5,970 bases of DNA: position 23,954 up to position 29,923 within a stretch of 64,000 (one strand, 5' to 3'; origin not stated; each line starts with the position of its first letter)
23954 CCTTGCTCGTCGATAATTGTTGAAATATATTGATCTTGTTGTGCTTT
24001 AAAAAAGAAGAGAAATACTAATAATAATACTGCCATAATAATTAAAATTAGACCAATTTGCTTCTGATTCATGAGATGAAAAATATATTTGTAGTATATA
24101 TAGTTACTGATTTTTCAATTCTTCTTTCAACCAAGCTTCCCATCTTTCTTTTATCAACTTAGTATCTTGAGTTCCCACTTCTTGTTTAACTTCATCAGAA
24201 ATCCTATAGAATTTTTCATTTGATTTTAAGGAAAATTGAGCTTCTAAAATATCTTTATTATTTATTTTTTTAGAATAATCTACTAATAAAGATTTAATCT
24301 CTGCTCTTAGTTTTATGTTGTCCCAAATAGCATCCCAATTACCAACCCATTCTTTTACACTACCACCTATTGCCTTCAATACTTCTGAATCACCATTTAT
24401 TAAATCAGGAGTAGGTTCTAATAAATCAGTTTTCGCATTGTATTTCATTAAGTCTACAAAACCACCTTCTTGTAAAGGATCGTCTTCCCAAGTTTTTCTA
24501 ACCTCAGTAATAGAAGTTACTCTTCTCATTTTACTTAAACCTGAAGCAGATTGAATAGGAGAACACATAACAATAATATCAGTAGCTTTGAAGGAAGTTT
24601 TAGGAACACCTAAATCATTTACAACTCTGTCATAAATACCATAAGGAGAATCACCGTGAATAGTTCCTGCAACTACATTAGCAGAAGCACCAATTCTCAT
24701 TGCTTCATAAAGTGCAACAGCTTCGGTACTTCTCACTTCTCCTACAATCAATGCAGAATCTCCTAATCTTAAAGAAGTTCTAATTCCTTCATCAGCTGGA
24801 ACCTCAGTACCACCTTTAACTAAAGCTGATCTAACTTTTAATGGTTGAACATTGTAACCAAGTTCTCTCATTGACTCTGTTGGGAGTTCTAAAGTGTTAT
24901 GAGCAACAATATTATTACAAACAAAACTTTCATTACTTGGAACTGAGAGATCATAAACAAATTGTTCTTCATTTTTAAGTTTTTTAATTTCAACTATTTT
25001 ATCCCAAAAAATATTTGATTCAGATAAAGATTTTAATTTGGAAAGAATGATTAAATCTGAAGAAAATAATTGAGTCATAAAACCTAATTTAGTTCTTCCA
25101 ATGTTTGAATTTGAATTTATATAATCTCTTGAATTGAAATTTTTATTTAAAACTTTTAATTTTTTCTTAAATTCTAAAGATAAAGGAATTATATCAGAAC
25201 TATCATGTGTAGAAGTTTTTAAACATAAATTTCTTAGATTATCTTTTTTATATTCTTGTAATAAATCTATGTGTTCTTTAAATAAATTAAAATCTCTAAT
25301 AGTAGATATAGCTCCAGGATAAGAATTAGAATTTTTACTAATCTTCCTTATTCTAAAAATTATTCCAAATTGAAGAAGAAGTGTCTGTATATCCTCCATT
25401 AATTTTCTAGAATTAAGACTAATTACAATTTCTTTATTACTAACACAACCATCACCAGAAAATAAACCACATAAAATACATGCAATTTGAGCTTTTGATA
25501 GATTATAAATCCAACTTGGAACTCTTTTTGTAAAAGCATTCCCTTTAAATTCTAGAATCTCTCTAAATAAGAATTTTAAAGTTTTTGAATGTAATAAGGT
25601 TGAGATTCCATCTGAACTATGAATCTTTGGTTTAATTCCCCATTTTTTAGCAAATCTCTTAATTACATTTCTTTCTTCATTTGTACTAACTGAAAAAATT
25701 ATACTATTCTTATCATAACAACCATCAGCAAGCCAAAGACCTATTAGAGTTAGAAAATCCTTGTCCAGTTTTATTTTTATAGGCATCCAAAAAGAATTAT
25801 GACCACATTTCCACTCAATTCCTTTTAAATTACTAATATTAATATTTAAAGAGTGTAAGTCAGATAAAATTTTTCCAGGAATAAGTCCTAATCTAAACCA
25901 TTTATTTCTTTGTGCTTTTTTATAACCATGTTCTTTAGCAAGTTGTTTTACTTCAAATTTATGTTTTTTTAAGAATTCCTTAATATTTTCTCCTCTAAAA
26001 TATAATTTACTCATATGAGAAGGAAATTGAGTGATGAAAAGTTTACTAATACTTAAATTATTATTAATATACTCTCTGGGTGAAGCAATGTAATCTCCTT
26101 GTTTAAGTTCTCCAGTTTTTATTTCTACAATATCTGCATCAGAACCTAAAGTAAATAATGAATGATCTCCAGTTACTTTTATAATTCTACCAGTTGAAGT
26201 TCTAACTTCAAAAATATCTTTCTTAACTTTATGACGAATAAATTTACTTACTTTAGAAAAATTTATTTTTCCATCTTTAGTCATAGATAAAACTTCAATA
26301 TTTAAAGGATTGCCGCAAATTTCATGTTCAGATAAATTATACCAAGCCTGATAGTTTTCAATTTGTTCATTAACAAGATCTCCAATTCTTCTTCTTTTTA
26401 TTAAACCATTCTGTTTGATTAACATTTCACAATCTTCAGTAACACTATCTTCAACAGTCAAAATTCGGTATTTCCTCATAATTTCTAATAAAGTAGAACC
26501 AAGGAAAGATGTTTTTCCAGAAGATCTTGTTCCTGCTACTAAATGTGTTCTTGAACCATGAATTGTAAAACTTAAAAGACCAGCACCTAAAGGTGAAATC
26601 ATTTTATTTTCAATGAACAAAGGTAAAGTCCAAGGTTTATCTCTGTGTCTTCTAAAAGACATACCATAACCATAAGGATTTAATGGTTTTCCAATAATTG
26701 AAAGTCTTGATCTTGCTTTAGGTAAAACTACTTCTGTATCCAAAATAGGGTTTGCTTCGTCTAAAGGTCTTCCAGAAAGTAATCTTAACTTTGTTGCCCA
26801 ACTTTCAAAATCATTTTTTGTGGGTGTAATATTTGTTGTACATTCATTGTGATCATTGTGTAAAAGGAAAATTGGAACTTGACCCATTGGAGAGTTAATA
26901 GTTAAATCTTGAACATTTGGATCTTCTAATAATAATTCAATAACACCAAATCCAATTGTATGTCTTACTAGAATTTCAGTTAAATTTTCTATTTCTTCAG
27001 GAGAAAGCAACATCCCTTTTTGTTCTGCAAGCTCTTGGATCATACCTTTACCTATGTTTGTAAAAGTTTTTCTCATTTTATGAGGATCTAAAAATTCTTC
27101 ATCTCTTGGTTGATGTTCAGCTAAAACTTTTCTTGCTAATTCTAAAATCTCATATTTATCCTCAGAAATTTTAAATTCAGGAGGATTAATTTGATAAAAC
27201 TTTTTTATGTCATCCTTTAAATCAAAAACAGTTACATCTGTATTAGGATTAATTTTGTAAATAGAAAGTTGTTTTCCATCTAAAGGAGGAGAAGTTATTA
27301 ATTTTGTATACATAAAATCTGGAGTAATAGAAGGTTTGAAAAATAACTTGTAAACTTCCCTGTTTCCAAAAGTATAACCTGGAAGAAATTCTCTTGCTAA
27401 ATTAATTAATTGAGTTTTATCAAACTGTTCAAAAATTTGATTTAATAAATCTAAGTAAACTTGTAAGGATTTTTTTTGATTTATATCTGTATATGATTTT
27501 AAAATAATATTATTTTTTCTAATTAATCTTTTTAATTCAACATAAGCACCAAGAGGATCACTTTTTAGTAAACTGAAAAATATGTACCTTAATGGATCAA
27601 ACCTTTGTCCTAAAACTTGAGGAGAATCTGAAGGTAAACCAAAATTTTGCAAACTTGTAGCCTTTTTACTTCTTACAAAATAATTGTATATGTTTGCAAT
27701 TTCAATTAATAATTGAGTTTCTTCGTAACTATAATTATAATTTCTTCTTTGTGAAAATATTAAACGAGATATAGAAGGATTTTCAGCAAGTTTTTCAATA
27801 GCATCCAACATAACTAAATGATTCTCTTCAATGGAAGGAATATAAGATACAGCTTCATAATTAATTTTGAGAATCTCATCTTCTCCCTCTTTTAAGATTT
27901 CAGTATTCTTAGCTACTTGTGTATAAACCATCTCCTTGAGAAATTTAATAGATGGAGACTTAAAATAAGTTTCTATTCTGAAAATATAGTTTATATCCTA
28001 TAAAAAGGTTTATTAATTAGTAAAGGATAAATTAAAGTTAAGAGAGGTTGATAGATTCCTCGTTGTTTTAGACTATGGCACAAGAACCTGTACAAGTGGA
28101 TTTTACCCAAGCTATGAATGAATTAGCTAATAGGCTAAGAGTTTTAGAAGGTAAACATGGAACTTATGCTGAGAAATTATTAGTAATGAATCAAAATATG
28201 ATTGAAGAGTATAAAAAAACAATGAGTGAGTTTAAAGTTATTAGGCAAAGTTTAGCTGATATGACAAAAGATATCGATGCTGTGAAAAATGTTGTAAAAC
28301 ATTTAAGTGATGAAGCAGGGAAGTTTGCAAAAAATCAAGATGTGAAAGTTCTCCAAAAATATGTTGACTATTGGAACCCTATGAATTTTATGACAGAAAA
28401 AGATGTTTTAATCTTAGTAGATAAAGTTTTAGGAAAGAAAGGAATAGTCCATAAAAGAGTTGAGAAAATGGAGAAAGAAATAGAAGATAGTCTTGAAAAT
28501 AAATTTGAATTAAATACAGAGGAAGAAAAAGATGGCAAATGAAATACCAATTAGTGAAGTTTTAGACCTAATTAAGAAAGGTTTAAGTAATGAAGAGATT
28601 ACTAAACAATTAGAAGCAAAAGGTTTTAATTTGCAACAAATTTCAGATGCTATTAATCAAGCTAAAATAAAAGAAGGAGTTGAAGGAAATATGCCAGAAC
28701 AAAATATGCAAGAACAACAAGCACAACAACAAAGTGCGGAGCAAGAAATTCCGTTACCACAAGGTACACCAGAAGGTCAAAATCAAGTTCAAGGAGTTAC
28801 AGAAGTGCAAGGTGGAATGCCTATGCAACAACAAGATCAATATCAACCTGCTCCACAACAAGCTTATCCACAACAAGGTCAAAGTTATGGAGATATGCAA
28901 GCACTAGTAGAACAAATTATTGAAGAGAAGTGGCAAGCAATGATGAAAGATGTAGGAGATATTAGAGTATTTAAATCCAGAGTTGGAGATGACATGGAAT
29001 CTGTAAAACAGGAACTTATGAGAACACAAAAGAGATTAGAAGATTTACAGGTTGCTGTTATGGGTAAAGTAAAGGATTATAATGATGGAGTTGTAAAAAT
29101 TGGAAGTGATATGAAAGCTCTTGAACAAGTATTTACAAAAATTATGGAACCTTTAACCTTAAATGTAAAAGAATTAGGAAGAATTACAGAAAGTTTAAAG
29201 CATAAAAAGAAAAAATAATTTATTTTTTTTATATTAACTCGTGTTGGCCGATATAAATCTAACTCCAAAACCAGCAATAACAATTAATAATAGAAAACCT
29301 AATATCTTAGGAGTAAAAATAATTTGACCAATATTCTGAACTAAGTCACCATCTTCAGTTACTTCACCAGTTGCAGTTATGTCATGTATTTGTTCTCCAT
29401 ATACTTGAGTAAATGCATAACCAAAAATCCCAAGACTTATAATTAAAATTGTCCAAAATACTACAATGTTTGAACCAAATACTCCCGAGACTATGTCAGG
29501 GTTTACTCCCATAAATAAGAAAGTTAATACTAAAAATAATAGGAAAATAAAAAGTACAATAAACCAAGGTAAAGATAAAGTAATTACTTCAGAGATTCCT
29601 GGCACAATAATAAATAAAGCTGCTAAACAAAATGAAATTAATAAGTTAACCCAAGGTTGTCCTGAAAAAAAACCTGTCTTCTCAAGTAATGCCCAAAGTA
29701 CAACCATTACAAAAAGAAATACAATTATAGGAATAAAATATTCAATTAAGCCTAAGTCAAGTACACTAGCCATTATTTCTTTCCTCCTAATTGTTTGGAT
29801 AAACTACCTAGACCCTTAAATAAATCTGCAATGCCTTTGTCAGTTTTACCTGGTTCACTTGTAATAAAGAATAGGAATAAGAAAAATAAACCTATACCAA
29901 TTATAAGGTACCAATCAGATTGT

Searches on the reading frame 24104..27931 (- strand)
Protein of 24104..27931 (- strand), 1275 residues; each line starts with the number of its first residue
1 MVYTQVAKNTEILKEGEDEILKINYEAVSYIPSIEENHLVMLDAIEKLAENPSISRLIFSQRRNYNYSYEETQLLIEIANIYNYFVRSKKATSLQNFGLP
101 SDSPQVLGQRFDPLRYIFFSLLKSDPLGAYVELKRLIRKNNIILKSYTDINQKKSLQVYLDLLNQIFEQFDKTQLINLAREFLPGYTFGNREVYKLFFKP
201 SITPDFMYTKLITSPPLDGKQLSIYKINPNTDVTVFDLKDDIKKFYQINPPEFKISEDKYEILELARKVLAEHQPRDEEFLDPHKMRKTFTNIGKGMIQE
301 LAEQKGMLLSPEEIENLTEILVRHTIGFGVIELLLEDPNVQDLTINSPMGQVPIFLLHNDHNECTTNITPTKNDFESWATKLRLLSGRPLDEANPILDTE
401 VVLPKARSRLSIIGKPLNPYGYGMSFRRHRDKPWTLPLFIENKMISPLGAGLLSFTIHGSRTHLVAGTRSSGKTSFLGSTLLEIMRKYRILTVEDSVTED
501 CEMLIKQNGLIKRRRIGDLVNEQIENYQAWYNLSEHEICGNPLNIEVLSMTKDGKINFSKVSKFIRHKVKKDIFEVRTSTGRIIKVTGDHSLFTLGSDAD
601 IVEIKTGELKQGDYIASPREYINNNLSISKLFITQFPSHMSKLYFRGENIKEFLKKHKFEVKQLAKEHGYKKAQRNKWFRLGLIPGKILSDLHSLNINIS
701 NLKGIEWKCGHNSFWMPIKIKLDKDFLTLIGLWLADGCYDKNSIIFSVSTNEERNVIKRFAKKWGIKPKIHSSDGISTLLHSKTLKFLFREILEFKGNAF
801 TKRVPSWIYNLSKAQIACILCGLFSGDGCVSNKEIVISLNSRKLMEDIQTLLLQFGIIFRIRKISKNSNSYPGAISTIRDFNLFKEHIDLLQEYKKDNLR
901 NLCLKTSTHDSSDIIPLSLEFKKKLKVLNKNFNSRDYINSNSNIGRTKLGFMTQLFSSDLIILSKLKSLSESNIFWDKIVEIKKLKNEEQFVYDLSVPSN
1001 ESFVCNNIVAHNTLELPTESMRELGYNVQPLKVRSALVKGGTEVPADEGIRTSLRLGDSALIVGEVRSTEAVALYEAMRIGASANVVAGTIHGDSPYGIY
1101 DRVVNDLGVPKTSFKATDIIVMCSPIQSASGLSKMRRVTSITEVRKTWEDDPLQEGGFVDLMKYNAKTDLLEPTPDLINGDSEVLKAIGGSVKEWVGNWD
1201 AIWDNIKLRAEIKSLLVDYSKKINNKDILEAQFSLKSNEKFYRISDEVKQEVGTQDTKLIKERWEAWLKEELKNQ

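Call 4: search_protein_families(library=pfam, max_evalue=0.01, proteins=[window:24104-27931:-])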
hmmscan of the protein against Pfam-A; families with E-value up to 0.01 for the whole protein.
window:24104-27931:- (1275 aa): 3 families
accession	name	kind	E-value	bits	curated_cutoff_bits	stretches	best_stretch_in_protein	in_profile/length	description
PF14890.11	Intein_splicing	-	1.2e-26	93.9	35.8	1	547-1012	37-155/155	Intein splicing domain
PF14528.11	LAGLIDADG_3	-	2.4e-17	63.4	22.5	1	816-888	3-81/82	LAGLIDADG-like domain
PF00437.27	T2SSE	-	1.7e-08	33.9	24.9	1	1037-1120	191-271/370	Type II/IV secretion system protein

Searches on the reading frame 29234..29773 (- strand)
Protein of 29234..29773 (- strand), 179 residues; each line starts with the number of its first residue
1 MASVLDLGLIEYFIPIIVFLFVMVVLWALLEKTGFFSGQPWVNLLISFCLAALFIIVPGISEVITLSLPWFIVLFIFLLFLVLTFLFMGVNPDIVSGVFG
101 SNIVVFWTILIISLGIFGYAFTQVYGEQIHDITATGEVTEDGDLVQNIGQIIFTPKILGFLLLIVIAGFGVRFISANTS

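Call 41: search_protein_families(library=pfam, max_evalue=0.1, proteins=[window:29234-29773:-])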
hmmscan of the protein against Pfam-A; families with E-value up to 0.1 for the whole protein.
window:29234-29773:- (179 aa): 1 family
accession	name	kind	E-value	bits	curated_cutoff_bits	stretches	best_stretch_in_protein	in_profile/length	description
PF09813.14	Coa3_cc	-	0.099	12.7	27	1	101-131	13-43/48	Cytochrome c oxidase assembly factor 3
